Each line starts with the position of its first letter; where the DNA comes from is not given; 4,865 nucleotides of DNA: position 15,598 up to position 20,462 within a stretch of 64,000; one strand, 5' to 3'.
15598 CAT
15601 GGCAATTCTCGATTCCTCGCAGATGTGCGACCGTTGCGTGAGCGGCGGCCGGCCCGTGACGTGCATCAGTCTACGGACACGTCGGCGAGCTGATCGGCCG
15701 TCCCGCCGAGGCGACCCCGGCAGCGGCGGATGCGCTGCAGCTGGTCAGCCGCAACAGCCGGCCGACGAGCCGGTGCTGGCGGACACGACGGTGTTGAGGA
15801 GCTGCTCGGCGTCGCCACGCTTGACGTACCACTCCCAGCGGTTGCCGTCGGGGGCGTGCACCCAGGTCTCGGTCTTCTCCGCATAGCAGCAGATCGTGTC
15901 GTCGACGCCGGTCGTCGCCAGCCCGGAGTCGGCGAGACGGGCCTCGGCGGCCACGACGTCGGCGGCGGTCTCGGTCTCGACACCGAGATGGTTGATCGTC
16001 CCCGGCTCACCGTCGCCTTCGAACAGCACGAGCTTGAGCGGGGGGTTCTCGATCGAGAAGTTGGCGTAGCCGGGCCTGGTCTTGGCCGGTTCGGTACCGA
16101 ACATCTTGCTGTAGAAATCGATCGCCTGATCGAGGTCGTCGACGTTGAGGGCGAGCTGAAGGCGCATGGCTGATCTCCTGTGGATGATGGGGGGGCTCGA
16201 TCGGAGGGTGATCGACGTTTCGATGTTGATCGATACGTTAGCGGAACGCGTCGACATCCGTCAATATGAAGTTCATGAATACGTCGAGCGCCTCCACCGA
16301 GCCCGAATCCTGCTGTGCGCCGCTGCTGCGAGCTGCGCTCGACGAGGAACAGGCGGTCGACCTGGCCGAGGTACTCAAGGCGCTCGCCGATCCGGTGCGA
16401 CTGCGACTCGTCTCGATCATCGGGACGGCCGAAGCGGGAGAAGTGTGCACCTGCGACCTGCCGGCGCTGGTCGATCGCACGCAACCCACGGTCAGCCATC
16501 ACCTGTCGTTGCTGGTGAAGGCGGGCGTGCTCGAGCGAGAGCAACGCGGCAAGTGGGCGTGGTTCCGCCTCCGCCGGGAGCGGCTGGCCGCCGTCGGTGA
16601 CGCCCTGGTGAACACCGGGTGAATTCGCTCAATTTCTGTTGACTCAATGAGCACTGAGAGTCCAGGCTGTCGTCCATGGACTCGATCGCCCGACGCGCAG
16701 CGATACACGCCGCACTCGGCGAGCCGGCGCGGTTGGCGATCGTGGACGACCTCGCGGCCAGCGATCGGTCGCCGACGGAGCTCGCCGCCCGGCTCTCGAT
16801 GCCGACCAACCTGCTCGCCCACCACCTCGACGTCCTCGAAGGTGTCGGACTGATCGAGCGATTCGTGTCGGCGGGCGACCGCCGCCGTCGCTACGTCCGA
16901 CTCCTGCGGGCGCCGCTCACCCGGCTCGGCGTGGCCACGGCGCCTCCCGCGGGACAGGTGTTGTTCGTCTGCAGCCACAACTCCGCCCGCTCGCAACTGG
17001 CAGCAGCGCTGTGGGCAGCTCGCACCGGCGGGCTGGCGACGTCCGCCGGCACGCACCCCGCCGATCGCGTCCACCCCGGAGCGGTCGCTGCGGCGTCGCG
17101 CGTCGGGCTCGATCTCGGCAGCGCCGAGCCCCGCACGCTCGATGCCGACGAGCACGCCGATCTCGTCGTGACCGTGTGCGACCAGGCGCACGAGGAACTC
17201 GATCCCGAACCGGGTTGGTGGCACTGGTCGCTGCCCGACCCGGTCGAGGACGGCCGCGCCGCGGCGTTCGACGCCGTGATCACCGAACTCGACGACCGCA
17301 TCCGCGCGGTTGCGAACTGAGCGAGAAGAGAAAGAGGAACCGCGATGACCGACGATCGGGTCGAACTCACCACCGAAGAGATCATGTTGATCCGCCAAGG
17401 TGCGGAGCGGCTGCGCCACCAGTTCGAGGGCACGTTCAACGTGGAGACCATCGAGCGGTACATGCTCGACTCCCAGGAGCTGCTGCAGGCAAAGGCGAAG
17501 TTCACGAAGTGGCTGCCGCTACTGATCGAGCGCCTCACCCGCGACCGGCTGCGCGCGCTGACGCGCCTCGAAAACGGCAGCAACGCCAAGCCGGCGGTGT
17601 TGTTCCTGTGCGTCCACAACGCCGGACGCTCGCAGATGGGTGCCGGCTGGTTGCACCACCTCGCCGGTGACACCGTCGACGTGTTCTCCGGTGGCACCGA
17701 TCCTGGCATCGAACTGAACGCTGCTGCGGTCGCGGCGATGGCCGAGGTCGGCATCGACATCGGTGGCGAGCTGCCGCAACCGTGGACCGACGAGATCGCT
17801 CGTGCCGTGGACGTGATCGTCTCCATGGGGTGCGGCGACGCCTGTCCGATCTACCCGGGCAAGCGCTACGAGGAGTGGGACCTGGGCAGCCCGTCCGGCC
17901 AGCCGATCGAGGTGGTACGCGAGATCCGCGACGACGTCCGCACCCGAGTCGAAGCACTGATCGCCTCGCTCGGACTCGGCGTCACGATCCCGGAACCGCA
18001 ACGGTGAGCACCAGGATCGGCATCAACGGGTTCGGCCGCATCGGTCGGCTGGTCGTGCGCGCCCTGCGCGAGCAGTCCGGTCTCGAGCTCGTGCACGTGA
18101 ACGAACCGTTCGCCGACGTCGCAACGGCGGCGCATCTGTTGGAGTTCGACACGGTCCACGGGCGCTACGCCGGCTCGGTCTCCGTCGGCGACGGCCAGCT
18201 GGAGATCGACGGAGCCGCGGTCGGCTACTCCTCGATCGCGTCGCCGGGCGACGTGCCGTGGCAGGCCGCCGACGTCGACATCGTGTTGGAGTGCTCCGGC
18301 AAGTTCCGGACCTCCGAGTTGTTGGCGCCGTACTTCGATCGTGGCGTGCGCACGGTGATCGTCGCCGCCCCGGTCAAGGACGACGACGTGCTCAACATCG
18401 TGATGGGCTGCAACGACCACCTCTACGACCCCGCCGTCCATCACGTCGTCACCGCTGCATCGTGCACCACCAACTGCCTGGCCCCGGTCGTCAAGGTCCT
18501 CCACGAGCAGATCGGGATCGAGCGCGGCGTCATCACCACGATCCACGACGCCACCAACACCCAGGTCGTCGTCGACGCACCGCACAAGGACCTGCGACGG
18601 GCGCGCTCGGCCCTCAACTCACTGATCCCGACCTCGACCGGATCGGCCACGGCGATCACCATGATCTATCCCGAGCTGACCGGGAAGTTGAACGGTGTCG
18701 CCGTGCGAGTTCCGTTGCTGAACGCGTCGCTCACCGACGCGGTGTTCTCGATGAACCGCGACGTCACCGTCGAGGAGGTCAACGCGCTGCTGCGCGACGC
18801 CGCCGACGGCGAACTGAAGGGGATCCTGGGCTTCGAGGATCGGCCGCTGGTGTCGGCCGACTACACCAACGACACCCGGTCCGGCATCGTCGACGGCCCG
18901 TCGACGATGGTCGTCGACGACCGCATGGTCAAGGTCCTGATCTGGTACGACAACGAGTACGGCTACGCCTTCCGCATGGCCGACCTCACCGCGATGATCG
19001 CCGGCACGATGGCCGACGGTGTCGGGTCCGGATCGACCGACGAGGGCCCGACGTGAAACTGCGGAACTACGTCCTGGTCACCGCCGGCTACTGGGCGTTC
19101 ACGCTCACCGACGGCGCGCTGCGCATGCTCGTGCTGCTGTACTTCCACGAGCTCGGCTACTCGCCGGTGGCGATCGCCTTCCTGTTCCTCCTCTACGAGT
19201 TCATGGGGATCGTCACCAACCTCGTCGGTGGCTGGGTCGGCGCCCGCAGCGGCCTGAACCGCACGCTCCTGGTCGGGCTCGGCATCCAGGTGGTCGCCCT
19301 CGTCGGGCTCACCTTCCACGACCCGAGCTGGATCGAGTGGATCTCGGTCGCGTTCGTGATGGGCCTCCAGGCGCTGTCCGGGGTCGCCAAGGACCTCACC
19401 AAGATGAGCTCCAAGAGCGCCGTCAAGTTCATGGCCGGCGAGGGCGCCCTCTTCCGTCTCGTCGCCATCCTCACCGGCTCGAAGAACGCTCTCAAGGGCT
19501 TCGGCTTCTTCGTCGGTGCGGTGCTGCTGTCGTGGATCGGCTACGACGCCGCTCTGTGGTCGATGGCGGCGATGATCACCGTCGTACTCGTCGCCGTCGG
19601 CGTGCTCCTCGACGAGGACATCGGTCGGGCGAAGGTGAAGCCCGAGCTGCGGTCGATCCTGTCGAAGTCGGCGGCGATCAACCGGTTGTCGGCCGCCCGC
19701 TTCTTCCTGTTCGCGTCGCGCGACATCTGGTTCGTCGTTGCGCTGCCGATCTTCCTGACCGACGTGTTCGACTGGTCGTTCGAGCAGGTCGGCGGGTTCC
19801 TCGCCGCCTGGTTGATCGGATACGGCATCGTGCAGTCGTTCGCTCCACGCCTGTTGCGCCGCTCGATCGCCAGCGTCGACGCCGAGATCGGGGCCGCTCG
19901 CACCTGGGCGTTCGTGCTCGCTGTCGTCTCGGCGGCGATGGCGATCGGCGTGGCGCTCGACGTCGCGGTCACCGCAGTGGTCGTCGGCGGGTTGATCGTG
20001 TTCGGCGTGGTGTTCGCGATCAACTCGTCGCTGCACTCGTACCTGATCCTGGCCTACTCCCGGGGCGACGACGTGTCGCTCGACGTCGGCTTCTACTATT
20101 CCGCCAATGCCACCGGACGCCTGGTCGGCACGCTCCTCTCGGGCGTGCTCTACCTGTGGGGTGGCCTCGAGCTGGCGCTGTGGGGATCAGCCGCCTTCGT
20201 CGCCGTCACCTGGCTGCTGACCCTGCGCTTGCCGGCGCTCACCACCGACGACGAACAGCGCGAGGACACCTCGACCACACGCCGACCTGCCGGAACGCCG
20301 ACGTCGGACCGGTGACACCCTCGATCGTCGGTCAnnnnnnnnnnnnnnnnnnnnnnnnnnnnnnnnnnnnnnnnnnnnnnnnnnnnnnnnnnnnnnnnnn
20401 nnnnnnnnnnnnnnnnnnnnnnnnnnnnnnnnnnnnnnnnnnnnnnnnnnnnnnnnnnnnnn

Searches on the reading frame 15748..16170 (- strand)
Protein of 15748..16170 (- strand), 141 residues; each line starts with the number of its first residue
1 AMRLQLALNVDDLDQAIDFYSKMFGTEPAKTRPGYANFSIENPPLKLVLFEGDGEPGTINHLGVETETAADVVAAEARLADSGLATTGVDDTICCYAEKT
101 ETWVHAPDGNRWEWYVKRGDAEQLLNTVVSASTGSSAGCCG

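Call 4: search_protein_families(library=ncbifam, proteins=[window:15748-16170:-], max_evalue=1)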
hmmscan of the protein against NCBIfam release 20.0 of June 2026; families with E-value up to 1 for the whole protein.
window:15748-16170:- (141 aa): 5 families
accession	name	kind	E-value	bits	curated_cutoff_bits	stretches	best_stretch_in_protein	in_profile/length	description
NF041414.1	ArsI_CadI_VOC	equivalog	5.7e-50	168.7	116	1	3-130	1-128/147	ArsI/CadI family heavy metal resistance metalloenzyme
TIGR02295.1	HpaD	equivalog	0.00057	19.1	321.4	1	7-127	9-128/298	3,4-dihydroxyphenylacetate 2,3-dioxygenase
TIGR03211.1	catechol_2_3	equivalog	0.0046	16.3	320.2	1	6-117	8-118/303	catechol 2,3-dioxygenase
TIGR00068.2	glyox_I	equivalog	0.018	15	120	1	5-27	4-26/143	lactoylglutathione lyase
NF040822.1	lys_aminopep_Arch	equivalog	0.12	11.4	700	1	59-97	145-183/345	lysyl aminopeptidase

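Call 5: search_protein_families(library=pfam, proteins=[window:15748-16170:-], max_evalue=1)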
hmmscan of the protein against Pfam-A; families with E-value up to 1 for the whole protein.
window:15748-16170:- (141 aa): 4 families
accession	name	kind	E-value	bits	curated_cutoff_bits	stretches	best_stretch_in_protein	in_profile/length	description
PF00903.31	Glyoxalase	-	3e-12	47.4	20.6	1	5-113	4-120/121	Glyoxalase/Bleomycin resistance protein/Dioxygenase superfamily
PF13669.12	Glyoxalase_4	-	0.00034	21.3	27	1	5-86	2-93/109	Glyoxalase/Bleomycin resistance protein/Dioxygenase superfamily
PF18029.7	Glyoxalase_6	-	0.0046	18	23.6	1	6-83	2-80/106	Glyoxalase-like domain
PF22677.2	Ble-like_N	-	0.17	12.1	24.5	1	7-39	6-39/41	Bleomycin resistance protein-like N-terminal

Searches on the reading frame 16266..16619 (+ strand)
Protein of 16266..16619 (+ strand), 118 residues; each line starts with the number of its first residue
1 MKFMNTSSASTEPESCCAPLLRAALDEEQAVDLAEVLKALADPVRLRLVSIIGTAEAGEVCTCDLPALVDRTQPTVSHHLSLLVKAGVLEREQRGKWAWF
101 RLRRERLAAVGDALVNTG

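Call 53: search_protein_families(library=ncbifam, proteins=[window:16266-16619:+], max_evalue=0.00001)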
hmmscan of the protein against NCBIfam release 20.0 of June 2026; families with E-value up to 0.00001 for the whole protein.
window:16266-16619:+ (118 aa): 7 families
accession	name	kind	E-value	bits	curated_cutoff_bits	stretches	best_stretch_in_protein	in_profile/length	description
NF041413.1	ArsR_Rv2640c_fam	equivalog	8.8e-28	97.1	155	1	15-114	14-113/118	Rv2640c family ArsR-like transcriptional regulator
NF033788.1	HTH_metalloreg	subfamily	4.1e-22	77.8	55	1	33-109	1-75/77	metalloregulator ArsR/SmtB family transcription factor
NF007528.0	PRK10141.1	subfamily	2.7e-14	53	97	1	35-103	8-74/117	metalloregulator ArsR/SmtB family transcription factor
NF040642.1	sulf_sens_BigR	equivalog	2e-11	43.8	155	1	27-114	4-88/95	sulfite-sensing transcriptional repressor BigR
NF033789.1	repress_SdpR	subfamily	5.1e-09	35.9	100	1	36-103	1-65/79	autorepressor SdpR family transcription factor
NF045707.1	Dbac_1936_reg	equivalog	9e-06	25.6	115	0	32-109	6-80/99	ArsR/SmtB-type metalloregulator TsoR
NF047906.1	CdPbTransRegCmtR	equivalog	9e-06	25.5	150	0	31-116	9-91/104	Cd(II)/Pb(II)-sensing metalloregulatory transcriptional regulator CmtR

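Call 54: search_protein_families(library=pfam, proteins=[window:16266-16619:+], max_evalue=0.00001)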
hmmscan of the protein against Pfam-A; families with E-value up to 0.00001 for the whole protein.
window:16266-16619:+ (118 aa): 2 families
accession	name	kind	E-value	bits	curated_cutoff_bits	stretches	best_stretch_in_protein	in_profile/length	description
PF01022.26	HTH_5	-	5.3e-09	36.3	22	1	42-90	1-46/47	Bacterial regulatory protein, arsR family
PF12840.13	HTH_20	-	2.7e-08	34.1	27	1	40-91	1-50/51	Helix-turn-helix domain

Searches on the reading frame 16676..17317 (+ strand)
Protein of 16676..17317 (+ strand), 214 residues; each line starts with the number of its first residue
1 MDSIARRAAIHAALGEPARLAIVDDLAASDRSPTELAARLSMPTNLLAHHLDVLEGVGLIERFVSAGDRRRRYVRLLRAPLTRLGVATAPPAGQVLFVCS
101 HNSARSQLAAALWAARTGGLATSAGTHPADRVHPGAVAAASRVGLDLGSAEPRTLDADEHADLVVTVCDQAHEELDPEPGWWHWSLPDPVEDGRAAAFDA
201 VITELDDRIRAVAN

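Call 53: search_protein_families(library=ncbifam, proteins=[window:16676-17317:+], max_evalue=0.00001)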
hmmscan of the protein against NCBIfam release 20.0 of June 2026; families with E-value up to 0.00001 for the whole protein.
window:16676-17317:+ (214 aa): 4 families
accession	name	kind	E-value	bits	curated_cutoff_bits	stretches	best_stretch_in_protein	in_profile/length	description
NF010053.0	PRK13530.1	subfamily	2.2e-10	41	215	1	95-212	6-128/133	arsenate reductase (thioredoxin)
NF033788.1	HTH_metalloreg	subfamily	2.9e-10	39.8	55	1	8-62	2-57/77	metalloregulator ArsR/SmtB family transcription factor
TIGR02691.1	arsC_pI258_fam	equivalog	3e-10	40.4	174.3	1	95-194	1-107/129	arsenate reductase (thioredoxin)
TIGR02689.1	ars_reduc_gluta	equivalog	3.7e-08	33.6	157.6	1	94-171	2-82/126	arsenate reductase, glutathione/glutaredoxin type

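Call 54: search_protein_families(library=pfam, proteins=[window:16676-17317:+], max_evalue=0.00001)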
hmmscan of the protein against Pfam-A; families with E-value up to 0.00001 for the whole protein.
window:16676-17317:+ (214 aa): 2 families
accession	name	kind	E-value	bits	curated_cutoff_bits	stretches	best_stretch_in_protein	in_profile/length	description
PF01451.26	LMWPc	-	6.1e-14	52.9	23.2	1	95-211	1-142/144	Low molecular weight phosphotyrosine protein phosphatase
PF12840.13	HTH_20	-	8.9e-09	35.6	27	1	14-61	1-49/51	Helix-turn-helix domain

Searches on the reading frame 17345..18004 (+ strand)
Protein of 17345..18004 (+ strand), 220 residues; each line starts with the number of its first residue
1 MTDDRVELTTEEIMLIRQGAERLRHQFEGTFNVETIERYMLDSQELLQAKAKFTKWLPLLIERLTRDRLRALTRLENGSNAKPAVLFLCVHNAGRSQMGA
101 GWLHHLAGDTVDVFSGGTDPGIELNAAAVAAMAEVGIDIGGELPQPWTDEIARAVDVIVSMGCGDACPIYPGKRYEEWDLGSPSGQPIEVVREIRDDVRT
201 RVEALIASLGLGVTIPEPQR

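Call 53: search_protein_families(library=ncbifam, proteins=[window:17345-18004:+], max_evalue=0.00001)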
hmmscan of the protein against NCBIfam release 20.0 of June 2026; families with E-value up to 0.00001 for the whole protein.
window:17345-18004:+ (220 aa): 4 families
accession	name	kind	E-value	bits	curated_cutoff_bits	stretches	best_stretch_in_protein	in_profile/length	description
TIGR02689.1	ars_reduc_gluta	equivalog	1.6e-22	80.1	157.6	1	85-206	3-126/126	arsenate reductase, glutathione/glutaredoxin type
NF010053.0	PRK13530.1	subfamily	5.5e-19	68.8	215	1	82-204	3-127/133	arsenate reductase (thioredoxin)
TIGR02691.1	arsC_pI258_fam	equivalog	5.3e-17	62.3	174.3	1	85-204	1-128/129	arsenate reductase (thioredoxin)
NF046112.1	MSMEG_6209_Nter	domain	1.4e-07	31.8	25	1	15-69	4-56/56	three-helix bundle dimerization domain-containing protein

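Call 54: search_protein_families(library=pfam, proteins=[window:17345-18004:+], max_evalue=0.00001)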
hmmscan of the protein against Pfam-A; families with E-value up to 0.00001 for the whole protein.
window:17345-18004:+ (220 aa): 2 families
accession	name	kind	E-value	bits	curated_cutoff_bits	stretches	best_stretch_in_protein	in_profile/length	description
PF21234.2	Phosphatase-like_N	-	1.2e-14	54.9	27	1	18-72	3-57/58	Protein-tyrosine-phosphatase-like, N-terminal domain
PF01451.26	LMWPc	-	7.1e-13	49.4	23.2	1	85-205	1-143/144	Low molecular weight phosphotyrosine protein phosphatase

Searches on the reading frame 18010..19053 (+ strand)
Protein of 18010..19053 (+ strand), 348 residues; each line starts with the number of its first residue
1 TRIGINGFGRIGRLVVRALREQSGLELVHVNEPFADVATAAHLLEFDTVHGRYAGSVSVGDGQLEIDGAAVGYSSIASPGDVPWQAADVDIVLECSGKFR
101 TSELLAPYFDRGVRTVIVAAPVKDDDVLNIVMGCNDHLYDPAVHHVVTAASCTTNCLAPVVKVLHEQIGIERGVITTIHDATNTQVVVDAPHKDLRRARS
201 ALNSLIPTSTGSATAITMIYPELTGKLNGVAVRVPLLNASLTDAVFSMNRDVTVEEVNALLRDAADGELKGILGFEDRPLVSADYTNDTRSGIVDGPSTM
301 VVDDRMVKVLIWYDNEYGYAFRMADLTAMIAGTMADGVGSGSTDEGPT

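Call 53: search_protein_families(library=ncbifam, proteins=[window:18010-19053:+], max_evalue=0.00001)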
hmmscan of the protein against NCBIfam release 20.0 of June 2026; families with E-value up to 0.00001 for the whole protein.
window:18010-19053:+ (348 aa): 11 families
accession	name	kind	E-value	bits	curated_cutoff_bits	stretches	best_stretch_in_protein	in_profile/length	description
NF033735.1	G3PDH_Arsen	exception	9.3e-161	534.7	450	1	3-326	1-322/323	ArsJ-associated glyceraldehyde-3-phosphate dehydrogenase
NF006512.0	PRK08955.1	equivalog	1.8e-144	481.2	563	1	2-331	4-331/334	glyceraldehyde-3-phosphate dehydrogenase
NF005830.0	PRK07729.1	equivalog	1.8e-119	398.7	546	1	1-335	3-335/343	glyceraldehyde-3-phosphate dehydrogenase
TIGR01534.1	GAPDH-I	equivalog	5.1e-115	384.2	367.2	1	2-325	1-330/330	type I glyceraldehyde-3-phosphate dehydrogenase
NF005641.0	PRK07403.1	equivalog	7e-100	334.5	616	1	2-331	3-333/337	type I glyceraldehyde-3-phosphate dehydrogenase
TIGR01532.1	E4PD_g-proteo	equivalog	3.3e-93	312.5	530.55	1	2-325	1-325/325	erythrose-4-phosphate dehydrogenase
NF010058.0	PRK13535.1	equivalog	3.2e-92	309.2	539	1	2-331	4-334/339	erythrose-4-phosphate dehydrogenase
NF011954.0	PRK15425.1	equivalog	1.2e-79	267.7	662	1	2-331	4-330/331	glyceraldehyde-3-phosphate dehydrogenase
NF006139.0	PRK08289.1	equivalog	5.3e-71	239.7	431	1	5-333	133-472/480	glyceraldehyde-3-phosphate dehydrogenase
NF003251.0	PRK04207.1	equivalog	5e-09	35.6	185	1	2-263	4-244/343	type II glyceraldehyde-3-phosphate dehydrogenase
NF011456.0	PRK14874.1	equivalog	3.3e-08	32.9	223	0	86-177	64-156/346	aspartate-semialdehyde dehydrogenase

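Call 54: search_protein_families(library=pfam, proteins=[window:18010-19053:+], max_evalue=0.00001)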
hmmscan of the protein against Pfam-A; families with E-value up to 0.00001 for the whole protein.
window:18010-19053:+ (348 aa): 2 families
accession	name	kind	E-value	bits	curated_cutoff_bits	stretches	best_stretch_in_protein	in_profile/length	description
PF02800.25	Gp_dh_C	-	2.8e-59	199.7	24.4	1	157-313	1-158/158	Glyceraldehyde 3-phosphate dehydrogenase, C-terminal domain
PF00044.30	Gp_dh_N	-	2.5e-32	111.6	31.7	1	2-101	2-100/101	Glyceraldehyde 3-phosphate dehydrogenase, NAD binding domain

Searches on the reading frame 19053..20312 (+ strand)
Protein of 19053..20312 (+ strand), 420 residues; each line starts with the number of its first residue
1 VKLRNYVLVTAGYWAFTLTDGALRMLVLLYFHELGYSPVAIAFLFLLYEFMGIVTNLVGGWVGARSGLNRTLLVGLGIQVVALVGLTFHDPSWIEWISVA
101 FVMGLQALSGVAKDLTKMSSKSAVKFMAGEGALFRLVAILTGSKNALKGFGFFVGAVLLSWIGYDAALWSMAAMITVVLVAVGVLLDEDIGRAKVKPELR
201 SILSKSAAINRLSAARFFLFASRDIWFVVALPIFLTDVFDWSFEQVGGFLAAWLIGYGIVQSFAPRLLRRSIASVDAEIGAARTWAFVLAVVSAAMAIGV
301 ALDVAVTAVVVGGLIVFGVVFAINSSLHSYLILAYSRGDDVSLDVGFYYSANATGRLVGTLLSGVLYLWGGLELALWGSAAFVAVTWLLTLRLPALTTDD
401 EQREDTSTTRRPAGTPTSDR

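Call 4: search_protein_families(library=ncbifam, proteins=[window:19055-20312:+], max_evalue=1)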
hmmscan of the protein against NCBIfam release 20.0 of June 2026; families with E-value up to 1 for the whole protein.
window:19055-20312:+ (419 aa): 0 families

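Call 5: search_protein_families(library=pfam, proteins=[window:19055-20312:+], max_evalue=1)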
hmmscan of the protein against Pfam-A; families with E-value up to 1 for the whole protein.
window:19055-20312:+ (419 aa): 0 families

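Call 53: search_protein_families(library=ncbifam, proteins=[window:19053-20312:+], max_evalue=0.00001)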
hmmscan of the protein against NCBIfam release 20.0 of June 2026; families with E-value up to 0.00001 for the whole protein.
window:19053-20312:+ (420 aa): 1 family
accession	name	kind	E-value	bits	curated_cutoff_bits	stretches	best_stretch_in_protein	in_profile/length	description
NF033734.1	MFS_ArsJ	equivalog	2.6e-168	560.2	400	1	4-393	1-392/392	organoarsenical effux MFS transporter ArsJ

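Call 54: search_protein_families(library=pfam, proteins=[window:19053-20312:+], max_evalue=0.00001)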
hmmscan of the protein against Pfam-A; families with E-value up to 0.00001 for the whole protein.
window:19053-20312:+ (420 aa): 1 family
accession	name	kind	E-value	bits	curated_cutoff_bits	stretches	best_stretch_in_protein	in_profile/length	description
PF07690.21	MFS_1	-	1.3e-22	80.6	33.4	2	12-325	4-312/347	Major Facilitator Superfamily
